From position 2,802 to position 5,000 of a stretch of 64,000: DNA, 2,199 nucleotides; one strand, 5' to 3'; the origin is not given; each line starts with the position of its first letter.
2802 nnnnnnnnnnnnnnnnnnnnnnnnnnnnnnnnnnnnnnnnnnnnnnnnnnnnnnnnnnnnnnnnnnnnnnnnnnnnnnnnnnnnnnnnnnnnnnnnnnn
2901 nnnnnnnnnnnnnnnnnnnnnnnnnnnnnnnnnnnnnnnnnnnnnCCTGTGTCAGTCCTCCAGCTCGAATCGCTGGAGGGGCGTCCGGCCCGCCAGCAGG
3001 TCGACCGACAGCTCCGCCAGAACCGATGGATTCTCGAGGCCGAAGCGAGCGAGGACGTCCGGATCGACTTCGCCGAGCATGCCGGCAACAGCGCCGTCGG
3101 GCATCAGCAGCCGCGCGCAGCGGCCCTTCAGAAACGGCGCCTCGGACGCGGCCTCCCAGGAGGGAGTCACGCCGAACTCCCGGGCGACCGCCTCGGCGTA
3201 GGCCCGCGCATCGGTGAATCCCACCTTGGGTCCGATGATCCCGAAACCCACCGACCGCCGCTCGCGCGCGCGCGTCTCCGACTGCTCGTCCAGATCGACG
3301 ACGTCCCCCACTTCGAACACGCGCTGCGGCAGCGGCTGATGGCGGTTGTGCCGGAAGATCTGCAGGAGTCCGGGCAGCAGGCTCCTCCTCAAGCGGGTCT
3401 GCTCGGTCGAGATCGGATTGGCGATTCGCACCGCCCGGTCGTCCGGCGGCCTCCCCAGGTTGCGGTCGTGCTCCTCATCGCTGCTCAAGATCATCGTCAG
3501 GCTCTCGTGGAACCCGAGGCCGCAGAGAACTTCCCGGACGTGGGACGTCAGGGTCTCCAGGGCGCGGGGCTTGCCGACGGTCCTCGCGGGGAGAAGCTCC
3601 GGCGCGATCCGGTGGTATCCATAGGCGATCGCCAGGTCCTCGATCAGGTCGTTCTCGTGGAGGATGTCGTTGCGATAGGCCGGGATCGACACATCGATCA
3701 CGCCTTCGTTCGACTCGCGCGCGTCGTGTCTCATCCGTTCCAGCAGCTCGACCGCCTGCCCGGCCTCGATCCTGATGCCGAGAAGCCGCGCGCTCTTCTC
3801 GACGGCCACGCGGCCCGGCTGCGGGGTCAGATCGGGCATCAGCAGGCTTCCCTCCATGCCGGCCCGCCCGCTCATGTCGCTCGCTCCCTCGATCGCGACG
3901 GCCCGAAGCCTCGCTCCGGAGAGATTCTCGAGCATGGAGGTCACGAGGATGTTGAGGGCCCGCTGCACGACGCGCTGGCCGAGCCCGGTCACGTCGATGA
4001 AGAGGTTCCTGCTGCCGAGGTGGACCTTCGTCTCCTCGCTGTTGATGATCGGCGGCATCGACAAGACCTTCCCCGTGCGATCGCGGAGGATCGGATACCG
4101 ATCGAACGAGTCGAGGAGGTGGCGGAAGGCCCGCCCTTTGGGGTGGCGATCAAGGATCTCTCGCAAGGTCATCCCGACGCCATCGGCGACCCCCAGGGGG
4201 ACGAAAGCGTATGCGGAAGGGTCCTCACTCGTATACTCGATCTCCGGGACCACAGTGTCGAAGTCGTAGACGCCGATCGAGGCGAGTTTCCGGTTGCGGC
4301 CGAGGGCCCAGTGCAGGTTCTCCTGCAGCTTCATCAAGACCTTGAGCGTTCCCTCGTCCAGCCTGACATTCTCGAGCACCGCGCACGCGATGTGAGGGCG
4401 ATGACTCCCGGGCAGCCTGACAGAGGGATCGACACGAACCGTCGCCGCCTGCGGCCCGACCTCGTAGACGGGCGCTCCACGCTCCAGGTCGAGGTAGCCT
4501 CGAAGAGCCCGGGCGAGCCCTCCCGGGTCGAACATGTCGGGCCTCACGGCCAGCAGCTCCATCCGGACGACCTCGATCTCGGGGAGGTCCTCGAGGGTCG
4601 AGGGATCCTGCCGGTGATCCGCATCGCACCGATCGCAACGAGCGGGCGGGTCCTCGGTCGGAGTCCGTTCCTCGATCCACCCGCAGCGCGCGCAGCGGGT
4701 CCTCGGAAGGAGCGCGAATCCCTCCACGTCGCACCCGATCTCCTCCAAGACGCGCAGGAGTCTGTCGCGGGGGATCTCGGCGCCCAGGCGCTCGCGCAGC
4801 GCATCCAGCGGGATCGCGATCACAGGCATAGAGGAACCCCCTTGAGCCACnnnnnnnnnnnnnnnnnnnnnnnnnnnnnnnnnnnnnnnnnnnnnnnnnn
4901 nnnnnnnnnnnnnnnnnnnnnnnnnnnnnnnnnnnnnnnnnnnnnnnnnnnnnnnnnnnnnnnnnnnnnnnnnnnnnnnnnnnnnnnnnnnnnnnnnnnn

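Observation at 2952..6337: Archaeal/eukaryal-type phenylalanyl-tRNA synthetase (pheS-pheT) in a bacterial housekeeping context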

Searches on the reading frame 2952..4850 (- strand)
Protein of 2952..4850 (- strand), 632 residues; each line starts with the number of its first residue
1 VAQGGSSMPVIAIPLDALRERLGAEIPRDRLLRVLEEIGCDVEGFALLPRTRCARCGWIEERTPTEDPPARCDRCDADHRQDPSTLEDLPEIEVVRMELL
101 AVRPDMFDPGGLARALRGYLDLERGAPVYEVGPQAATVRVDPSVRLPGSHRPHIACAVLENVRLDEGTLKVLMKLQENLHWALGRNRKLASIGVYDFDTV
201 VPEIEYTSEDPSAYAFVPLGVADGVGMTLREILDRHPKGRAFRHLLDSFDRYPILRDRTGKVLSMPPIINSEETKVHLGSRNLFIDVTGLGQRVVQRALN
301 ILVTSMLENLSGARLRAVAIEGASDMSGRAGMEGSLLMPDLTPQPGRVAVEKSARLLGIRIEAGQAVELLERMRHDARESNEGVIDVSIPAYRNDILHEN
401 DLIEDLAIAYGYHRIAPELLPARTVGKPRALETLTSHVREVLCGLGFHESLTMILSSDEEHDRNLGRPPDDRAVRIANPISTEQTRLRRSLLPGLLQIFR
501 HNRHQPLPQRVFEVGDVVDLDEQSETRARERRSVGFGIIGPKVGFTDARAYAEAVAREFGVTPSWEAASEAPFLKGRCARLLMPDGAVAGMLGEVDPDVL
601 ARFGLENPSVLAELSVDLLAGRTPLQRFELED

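Call 5: search_protein_families(library=pfam, proteins=[window:2952-4850:-], max_evalue=0.01)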
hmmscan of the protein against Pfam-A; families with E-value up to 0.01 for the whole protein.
window:2952-4850:- (632 aa): 4 families
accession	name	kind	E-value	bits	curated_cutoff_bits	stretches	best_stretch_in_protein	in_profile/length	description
PF17759.6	tRNA_synthFbeta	-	4.4e-44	150.9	22.4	1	422-615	8-213/214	Phenylalanyl tRNA synthetase beta chain CLM domain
PF03484.21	B5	-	1.5e-22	80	28.6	1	348-412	3-67/67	tRNA synthetase B5 domain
PF18262.7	PhetRS_B1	-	0.00016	22.3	26.8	0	375-408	46-79/83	Phe-tRNA synthetase beta subunit B1 domain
PF03483.22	B3_4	-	0.00018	21.6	29.3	1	191-297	52-134/174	B3/4 domain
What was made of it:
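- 3006..3809 (-): B5 domain followed by the catalytic-like module (B6/B7). The protein ends here, with no B8 anticodon-binding domain. PF17759 tRNA_synthFbeta, 150.9 bits, reaching aa 615 of the 632-aa ORF (call 5).
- Checked: Pfam (call 5) finds tRNA-synt_2d in PheS, and B5, the catalytic-like domain and a weak B3_4 match in PheT.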

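Call 6: search_protein_families(library=ncbifam, proteins=[window:2952-4850:-], max_evalue=0.01)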
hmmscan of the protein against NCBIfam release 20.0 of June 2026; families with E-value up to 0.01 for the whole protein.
window:2952-4850:- (632 aa): 4 families
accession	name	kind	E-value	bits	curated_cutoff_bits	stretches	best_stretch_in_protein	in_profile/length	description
TIGR00471.1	pheT_arch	equivalog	5.6e-136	454.2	282.65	1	87-617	35-548/551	phenylalanine--tRNA ligase subunit beta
TIGR00472.1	pheT_bact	equivalog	3.6e-39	134.6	402.65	1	349-620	411-692/798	phenylalanine--tRNA ligase subunit beta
NF001882.0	PRK00629.5-4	equivalog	1.3e-08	33.7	527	1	261-515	307-558/725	phenylalanine--tRNA ligase subunit beta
TIGR00443.1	hisZ_biosyn_reg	equivalog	0.0098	15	271.65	0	431-542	11-121/314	ATP phosphoribosyltransferase regulatory subunit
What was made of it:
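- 2952..4829 (-): pheT, the beta subunit of archaeal/eukaryal-type PheRS. It is most likely 625 aa from the ATG at 4829 (the ORF from the upstream GTG at 4850 gives 632 aa). TIGR00471, 454.2 bits, against TIGR00472, 134.6 bits and below its cut-off (call 6).
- On Archaeal/eukaryal-type PheRS beta subunit (TIGR00471 / PheRS-A beta): 454.2 bits (cut-off 282.65) against 134.6 bits (cut-off 402.65) (call 6).
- On Bacterial-type PheRS (TIGR00472 / PheRS-B): Calls 5 and 6.
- Closest known: Archaeal/eukaryal cytosolic PheRS. Same: Both subunits pass the curated models (calls 5, 6).
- Closest known: Bacterial PheRS. Different: Fails TIGR00472 (call 6).
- Curated models and domains: calls 5, 6.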

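Call 13: find_homologous_proteins(query=window:2952-4850:-, max_evalue=0.00001)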
Query window:2952-4850:- (632 aa): 2500 proteins with E <= 0.00001 among 8000 candidates; the best 120 are listed.
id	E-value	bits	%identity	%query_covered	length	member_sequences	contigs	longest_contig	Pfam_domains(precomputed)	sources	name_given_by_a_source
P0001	0.0e+0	1385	100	99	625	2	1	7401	PF03484.22,PF17759.7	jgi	-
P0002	1.8e-286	970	71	99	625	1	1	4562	PF03484.22,PF17759.7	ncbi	-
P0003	7.8e-283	958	69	99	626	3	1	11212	PF03484.22,PF17759.7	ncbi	-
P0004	4.8e-282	955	69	99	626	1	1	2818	PF03483.23,PF03484.22,PF17759.7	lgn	-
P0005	4.6e-279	945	68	99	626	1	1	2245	PF03484.22,PF17759.7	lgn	-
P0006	5.7e-278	942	68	99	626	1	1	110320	PF03484.22,PF17759.7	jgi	jgi:phenylalanyl-tRNA synthetase beta chain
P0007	2.7e-273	926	67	99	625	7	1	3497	PF03483.23,PF03484.22,PF17759.7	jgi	jgi:phenylalanyl-tRNA synthetase beta chain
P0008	8.6e-271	918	67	99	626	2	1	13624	PF03484.22,PF17759.7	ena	-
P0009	1.6e-269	914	67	99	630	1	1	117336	PF03484.22,PF17759.7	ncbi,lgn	ncbi:MAG: phenylalanine--tRNA ligase subunit beta [Candidatus Eisenbacteria bacterium]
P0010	3.3e-269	913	67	99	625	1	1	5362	PF03484.22,PF17759.7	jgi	jgi:phenylalanyl-tRNA synthetase beta chain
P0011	7.6e-267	905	66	99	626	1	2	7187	PF03483.23,PF03484.22,PF17759.7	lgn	-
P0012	1.2e-266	904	64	99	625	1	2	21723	PF01409.26,PF03484.22,PF17759.7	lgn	-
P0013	2.0e-266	904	66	99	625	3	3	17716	PF03484.22,PF17759.7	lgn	-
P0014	4.0e-266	903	67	100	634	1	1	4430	PF03484.22,PF17759.7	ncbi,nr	ncbi:MAG: phenylalanine--tRNA ligase subunit beta [Candidatus Eisenbacteria bacterium]|nr:phenylalan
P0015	1.1e-260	885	65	99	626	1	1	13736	PF03483.23,PF03484.22,PF17759.7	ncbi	-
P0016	1.3e-259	881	66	99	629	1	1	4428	PF01409.26,PF03484.22,PF17759.7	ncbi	-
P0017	1.6e-259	881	65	99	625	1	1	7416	PF03484.22,PF17759.7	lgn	-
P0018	1.7e-258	877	65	99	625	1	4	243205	PF03484.22,PF17759.7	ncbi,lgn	-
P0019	3.9e-254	863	63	99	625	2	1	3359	PF03484.22,PF17759.7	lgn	-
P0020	3.1e-214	731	57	97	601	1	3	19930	PF03483.23,PF03484.22,PF17759.7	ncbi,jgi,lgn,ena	-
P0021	1.9e-213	729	69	76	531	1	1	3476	PF03484.22,PF17759.7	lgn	-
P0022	1.9e-211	722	58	95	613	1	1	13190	PF03483.23,PF01409.26,PF03484.22,PF17759.7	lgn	-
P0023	6.8e-211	720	67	79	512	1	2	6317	PF03484.22,PF17759.7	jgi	-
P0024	1.7e-210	719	57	95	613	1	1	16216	PF03483.23,PF01409.26,PF03484.22,PF17759.7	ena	-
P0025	1.2e-204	700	57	95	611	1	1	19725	PF03483.23,PF03484.22,PF17759.7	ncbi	-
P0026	5.6e-203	694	55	97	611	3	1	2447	PF03483.23,PF03484.22,PF17759.7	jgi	jgi:phenylalanyl-tRNA synthetase beta chain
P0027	9.4e-203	693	56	97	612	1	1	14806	PF03483.23,PF03484.22,PF17759.7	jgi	jgi:phenylalanyl-tRNA synthetase beta chain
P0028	1.6e-202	693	54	97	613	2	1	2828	PF03483.23,PF01409.26,PF03484.22,PF17759.7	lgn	-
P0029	1.1e-201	690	55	98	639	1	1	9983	PF03483.23,PF03484.22,PF17759.7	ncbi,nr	ncbi:MAG: phenylalanine--tRNA ligase subunit beta [Candidatus Eisenbacteria bacterium]|nr:phenylalan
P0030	2.0e-201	689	54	97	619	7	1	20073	PF03484.22,PF17759.7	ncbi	-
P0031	1.5e-200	686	56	97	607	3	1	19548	PF03484.22,PF17759.7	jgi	jgi:phenylalanyl-tRNA synthetase beta chain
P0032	6.7e-200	684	55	97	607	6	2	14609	PF03483.23,PF03484.22,PF17759.7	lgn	-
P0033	1.1e-199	683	56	96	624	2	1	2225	PF03484.22,PF17759.7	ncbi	-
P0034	6.1e-199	681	55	97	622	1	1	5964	PF03484.22,PF17759.7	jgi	jgi:phenylalanyl-tRNA synthetase beta chain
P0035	2.7e-198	679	55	97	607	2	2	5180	PF03483.23,PF03484.22,PF17759.7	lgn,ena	-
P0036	2.8e-198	678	54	97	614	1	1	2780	PF03484.22,PF17759.7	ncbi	-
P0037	3.1e-198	678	56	96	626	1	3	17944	PF03484.22,PF17759.7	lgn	-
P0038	3.4e-198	678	55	98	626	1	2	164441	PF03484.22,PF17759.7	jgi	-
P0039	1.3e-197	676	54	97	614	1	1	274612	PF03484.22,PF17759.7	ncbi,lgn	-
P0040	1.3e-197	676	55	96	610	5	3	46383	PF01409.26,PF03484.22,PF17759.7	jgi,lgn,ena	-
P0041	1.9e-197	676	55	97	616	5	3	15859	PF03483.23,PF03484.22,PF17759.7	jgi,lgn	jgi:phenylalanyl-tRNA synthetase beta chain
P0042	2.0e-197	676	52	97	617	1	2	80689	PF03483.23,PF03484.22,PF17759.7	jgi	jgi:phenylalanyl-tRNA synthetase beta chain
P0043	2.7e-197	675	53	97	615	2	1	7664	PF03483.23,PF01409.26,PF03484.22,PF17759.7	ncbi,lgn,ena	-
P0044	7.1e-197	674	55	98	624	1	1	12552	PF03484.22,PF17759.7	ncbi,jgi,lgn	-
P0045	1.1e-196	673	54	97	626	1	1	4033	PF03484.22,PF17759.7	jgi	jgi:phenylalanyl-tRNA synthetase beta chain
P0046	1.3e-196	673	54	97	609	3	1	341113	PF01409.26,PF03484.22,PF17759.7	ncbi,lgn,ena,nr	ncbi:MAG: phenylalanine--tRNA ligase subunit beta [Candidatus Eisenbacteria bacterium]|nr:phenylalan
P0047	9.4e-196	670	55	97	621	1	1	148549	PF03484.22,PF17759.7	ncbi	-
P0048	1.4e-195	670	54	96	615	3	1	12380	PF03483.23,PF03484.22,PF17759.7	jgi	jgi:phenylalanyl-tRNA synthetase beta chain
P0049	2.7e-195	669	55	97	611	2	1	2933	PF03483.23,PF03484.22,PF17759.7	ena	-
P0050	1.0e-193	663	55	96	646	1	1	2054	PF03484.22,PF17759.7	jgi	jgi:phenylalanyl-tRNA synthetase beta chain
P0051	4.0e-193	661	53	98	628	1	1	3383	PF03484.22,PF17759.7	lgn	-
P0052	1.1e-192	660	54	97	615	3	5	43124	PF03483.23,PF01409.26,PF03484.22,PF17759.7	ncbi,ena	-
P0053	1.3e-192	660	53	97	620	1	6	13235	PF03483.23,PF03484.22,PF17759.7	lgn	-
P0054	1.6e-192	659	53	97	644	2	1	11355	PF03484.22,PF17759.7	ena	-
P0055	2.1e-192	659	55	95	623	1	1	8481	PF03484.22,PF17759.7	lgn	-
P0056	6.3e-192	658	55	96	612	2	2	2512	PF03484.22,PF17759.7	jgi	jgi:phenylalanyl-tRNA synthetase beta chain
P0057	1.2e-191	657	55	96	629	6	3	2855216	PF03484.22,PF17759.7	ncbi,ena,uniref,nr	ncbi:MAG: phenylalanine--tRNA ligase subunit beta [Candidatus Eisenbacteria bacterium]|uniref:phenyl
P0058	9.9e-191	654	54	97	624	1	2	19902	PF01409.26,PF03484.22,PF17759.7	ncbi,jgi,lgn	-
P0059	2.3e-189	649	53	97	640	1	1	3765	PF03484.22,PF17759.7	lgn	-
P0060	3.8e-189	648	53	96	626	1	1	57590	PF01409.26,PF03484.22,PF17759.7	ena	-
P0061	4.9e-189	648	52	97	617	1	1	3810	PF03483.23,PF03484.22,PF17759.7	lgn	-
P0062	1.5e-188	646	53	97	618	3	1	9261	PF01409.26,PF03484.22,PF17759.7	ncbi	-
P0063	1.2e-187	643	52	97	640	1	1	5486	PF03484.22,PF17759.7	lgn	-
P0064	2.3e-187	642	54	96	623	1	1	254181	PF03484.22,PF17759.7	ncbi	-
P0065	5.0e-187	641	52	98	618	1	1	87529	PF03483.23,PF03484.22,PF17759.7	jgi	jgi:phenylalanyl-tRNA synthetase beta chain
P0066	1.9e-186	639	53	96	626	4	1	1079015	PF03484.22,PF17759.7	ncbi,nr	ncbi:MAG: phenylalanine--tRNA ligase subunit beta [Candidatus Eisenbacteria bacterium]|nr:phenylalan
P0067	4.6e-186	638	54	96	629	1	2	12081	PF03484.22,PF17759.7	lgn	-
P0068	8.5e-185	634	53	96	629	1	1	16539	PF03484.22,PF17759.7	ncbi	-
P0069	1.4e-184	633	52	97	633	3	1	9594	PF03484.22,PF17759.7,PF18262.8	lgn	-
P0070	2.5e-184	632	54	99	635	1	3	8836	PF03484.22,PF17759.7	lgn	-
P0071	1.8e-183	630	49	97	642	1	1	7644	PF03484.22,PF17759.7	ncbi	-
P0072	2.6e-183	629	51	98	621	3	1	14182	PF03483.23,PF03484.22,PF17759.7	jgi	jgi:phenylalanyl-tRNA synthetase beta chain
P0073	3.6e-183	629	52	98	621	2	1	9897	PF03483.23,PF01409.26,PF03484.22,PF17759.7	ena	-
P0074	7.2e-183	628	52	96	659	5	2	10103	PF03484.22,PF17759.7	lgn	-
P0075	1.4e-182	627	55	96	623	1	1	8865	PF03484.22,PF17759.7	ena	-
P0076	1.9e-181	623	52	96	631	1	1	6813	PF01409.26,PF03484.22,PF17759.7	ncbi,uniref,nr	ncbi:MAG: phenylalanine--tRNA ligase subunit beta [Candidatus Eisenbacteria bacterium]|uniref:phenyl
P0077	7.8e-181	621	51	96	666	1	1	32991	PF03484.22,PF17759.7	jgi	jgi:phenylalanyl-tRNA synthetase beta chain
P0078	3.7e-179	615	54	96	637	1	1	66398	PF03484.22,PF17759.7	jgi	jgi:phenylalanyl-tRNA synthetase beta chain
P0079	8.6e-179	614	50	98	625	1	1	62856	PF03484.22,PF17759.7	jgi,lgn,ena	-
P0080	1.4e-178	613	53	96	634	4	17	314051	PF03484.22,PF17759.7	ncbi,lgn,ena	-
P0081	2.5e-177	609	53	96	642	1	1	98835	PF03484.22,PF17759.7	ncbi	-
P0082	1.4e-176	607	51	97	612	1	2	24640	PF03483.23,PF03484.22,PF17759.7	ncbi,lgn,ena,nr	ncbi:MAG: phenylalanine--tRNA ligase subunit beta [Candidatus Eisenbacteria sp.]|nr:phenylalanine--t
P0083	2.4e-176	606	52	97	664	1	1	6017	PF03484.22,PF17759.7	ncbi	-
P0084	3.6e-176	605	48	98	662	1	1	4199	PF03484.22,PF17759.7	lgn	-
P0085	3.7e-173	596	49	98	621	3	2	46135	PF03484.22,PF17759.7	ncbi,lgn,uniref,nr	ncbi:MAG: phenylalanine--tRNA ligase subunit beta [Candidatus Eisenbacteria bacterium]|uniref:phenyl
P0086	3.8e-173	595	53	96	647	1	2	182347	PF03484.22,PF17759.7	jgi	jgi:phenylalanyl-tRNA synthetase beta chain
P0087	7.2e-173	595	52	96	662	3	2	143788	PF03484.22,PF17759.7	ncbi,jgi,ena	jgi:phenylalanyl-tRNA synthetase beta chain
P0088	8.8e-173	594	51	96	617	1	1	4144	PF03484.22,PF17759.7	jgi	jgi:phenylalanyl-tRNA synthetase beta chain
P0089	2.4e-172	593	52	96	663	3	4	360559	PF03484.22,PF17759.7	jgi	jgi:phenylalanyl-tRNA synthetase beta chain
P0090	1.4e-171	590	54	91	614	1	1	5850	PF03484.22,PF17759.7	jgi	jgi:phenylalanyl-tRNA synthetase beta chain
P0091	2.7e-170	586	49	97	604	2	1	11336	PF03483.23,PF03484.22,PF17759.7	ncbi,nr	ncbi:MAG: phenylalanine--tRNA ligase subunit beta [Candidatus Eremiobacteraeota bacterium]|nr:phenyl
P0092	8.5e-170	584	47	97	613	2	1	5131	PF03483.23,PF03484.22,PF17759.7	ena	-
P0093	2.3e-169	583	50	96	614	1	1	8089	PF03484.22,PF17759.7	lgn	-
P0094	3.7e-167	576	49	97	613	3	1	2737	PF03483.23,PF03484.22,PF17759.7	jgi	jgi:phenylalanyl-tRNA synthetase beta chain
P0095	5.5e-167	575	49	97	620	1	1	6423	PF03483.23,PF03484.22,PF17759.7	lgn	-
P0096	1.2e-166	574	47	96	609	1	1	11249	PF03483.23,PF03484.22,PF17759.7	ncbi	-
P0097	1.6e-166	574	48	97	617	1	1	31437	PF03483.23,PF01409.26,PF03484.22,PF17759.7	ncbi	-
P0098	1.9e-166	573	50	96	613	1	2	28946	PF01409.26,PF03484.22,PF17759.7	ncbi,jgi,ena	-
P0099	1.4e-165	571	47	97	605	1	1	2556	PF03483.23,PF01409.26,PF03484.22,PF17759.7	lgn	-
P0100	1.9e-165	570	49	97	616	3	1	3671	PF03483.23,PF03484.22,PF17759.7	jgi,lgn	jgi:phenylalanyl-tRNA synthetase beta chain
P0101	4.4e-165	569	48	97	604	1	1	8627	PF03483.23,PF01409.26,PF03484.22,PF17759.7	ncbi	-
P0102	1.0e-164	568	48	97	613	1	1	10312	PF03483.23,PF03484.22,PF17759.7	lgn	-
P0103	1.2e-164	567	46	97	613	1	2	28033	PF03483.23,PF01409.26,PF03484.22,PF17759.7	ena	-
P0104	1.4e-164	567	46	97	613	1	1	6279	PF03483.23,PF01409.26,PF03484.22,PF17759.7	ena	-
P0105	1.5e-164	567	48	97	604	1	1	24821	PF03483.23,PF03484.22,PF17759.7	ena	-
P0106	2.1e-164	567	47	97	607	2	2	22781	PF03483.23,PF03484.22,PF17759.7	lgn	-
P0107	5.2e-164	565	49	97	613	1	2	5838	PF01409.26,PF03484.22,PF17759.7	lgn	-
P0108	6.6e-164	565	46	97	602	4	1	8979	PF03483.23,PF03484.22,PF17759.7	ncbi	ncbi:MAG: phenylalanine--tRNA ligase subunit beta [Nitrospinota bacterium]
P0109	8.0e-164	565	48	96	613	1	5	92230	PF01409.26,PF03484.22,PF17759.7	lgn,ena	-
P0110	8.2e-164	565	46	99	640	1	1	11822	PF03483.23,PF03484.22,PF17759.7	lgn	-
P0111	1.1e-163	564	47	97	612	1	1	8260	PF03483.23,PF03484.22,PF17759.7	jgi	jgi:phenylalanyl-tRNA synthetase beta chain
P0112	1.3e-163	564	47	97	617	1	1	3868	PF01409.26,PF03484.22,PF17759.7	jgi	jgi:phenylalanyl-tRNA synthetase beta chain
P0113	1.4e-163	564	46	97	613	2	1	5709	PF03483.23,PF01409.26,PF03484.22,PF17759.7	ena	-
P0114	1.4e-163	564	47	98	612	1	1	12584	PF03483.23,PF01409.26,PF03484.22,PF17759.7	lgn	-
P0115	2.5e-163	563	48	97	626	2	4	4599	PF03483.23,PF03484.22,PF17759.7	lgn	-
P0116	3.2e-163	563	47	97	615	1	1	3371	PF03483.23,PF03484.22,PF17759.7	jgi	jgi:phenylalanyl-tRNA synthetase beta chain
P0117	3.3e-163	563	45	97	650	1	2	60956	PF03483.23,PF03484.22,PF17759.7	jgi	-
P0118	4.6e-163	562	46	94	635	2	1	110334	PF03484.22,PF17759.7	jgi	jgi:phenylalanyl-tRNA synthetase beta chain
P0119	1.2e-162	561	55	82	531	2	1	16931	PF03484.22,PF17759.7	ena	-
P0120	1.3e-162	561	47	97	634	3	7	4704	PF03483.23,PF03484.22,PF17759.7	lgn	-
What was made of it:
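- Checked: Correction to the beta subunit: the homologues listed in call 13 are mostly about 600-666 aa (the closest 625-634 aa) and begin MPVI....
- The nearest homologues are bacterial, up to 71% identical (call 13).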
